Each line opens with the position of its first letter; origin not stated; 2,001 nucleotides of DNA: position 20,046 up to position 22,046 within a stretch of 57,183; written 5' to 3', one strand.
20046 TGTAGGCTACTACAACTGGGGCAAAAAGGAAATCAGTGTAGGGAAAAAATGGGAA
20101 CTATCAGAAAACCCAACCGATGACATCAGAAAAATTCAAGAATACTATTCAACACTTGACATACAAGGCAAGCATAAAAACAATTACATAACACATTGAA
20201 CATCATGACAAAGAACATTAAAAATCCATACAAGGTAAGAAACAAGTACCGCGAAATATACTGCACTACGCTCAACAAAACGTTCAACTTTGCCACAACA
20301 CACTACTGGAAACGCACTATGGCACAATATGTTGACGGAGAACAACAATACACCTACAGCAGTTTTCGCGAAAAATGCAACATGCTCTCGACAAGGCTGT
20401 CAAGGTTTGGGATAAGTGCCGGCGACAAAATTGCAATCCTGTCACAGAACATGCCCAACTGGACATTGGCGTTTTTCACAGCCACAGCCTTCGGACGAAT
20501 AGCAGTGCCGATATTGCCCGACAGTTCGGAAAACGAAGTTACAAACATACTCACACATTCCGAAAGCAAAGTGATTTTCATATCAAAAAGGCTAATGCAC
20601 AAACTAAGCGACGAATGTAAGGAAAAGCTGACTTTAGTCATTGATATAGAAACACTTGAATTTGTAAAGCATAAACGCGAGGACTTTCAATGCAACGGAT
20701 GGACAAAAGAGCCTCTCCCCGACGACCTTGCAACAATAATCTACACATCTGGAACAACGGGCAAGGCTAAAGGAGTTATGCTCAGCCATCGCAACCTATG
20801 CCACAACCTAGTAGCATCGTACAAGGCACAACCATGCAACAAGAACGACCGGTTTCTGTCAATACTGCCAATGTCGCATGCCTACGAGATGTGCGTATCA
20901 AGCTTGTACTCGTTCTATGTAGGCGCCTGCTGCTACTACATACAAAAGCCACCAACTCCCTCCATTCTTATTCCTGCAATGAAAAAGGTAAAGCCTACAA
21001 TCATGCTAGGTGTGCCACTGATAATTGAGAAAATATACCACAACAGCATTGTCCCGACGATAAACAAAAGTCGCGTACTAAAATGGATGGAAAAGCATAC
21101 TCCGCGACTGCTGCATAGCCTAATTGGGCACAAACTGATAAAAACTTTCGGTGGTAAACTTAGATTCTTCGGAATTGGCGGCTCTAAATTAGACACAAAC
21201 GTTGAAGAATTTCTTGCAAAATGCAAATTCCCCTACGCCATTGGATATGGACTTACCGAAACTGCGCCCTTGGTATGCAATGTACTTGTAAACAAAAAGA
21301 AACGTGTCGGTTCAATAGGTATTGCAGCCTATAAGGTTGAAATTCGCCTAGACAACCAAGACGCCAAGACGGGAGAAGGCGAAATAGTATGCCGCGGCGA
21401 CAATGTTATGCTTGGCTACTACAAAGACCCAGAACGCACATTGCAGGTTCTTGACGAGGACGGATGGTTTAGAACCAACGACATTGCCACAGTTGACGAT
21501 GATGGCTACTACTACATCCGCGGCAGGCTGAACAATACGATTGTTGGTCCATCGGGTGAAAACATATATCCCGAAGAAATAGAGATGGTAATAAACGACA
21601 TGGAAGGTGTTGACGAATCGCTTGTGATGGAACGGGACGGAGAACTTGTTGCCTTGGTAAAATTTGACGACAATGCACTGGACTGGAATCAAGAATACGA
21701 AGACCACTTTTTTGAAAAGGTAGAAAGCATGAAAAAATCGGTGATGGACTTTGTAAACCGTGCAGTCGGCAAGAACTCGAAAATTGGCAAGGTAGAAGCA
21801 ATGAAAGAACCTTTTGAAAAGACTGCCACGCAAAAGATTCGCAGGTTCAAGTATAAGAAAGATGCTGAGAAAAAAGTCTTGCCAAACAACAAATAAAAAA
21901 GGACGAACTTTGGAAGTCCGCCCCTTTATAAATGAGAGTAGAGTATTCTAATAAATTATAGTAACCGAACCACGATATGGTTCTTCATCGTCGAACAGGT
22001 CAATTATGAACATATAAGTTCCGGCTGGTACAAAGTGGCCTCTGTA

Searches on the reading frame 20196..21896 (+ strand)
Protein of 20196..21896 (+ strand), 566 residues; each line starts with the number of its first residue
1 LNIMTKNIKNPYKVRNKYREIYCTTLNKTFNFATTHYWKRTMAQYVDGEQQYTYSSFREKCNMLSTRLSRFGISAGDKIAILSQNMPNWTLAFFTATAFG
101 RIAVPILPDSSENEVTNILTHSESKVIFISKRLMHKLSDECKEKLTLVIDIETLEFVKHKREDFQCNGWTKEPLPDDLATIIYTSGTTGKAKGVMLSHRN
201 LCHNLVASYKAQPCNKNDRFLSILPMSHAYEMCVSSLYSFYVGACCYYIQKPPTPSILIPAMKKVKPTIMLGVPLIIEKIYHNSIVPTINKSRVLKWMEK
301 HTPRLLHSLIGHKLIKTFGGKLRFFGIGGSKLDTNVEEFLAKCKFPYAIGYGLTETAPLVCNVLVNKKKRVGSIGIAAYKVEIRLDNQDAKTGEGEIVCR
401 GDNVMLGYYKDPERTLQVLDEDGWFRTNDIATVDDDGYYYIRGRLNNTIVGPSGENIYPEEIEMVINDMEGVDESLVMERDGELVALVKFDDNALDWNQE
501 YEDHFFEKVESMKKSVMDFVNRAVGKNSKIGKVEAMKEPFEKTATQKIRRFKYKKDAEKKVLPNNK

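Call 8: search_protein_families(library=pfam, proteins=[window:20196-21896:+], max_evalue=0.001)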
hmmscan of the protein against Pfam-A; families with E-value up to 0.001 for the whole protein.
window:20196-21896:+ (566 aa): 1 family
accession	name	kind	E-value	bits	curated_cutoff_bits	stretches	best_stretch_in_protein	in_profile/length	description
PF00501.34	AMP-binding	-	5.3e-77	259.6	29.9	1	45-409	14-384/384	AMP-binding enzyme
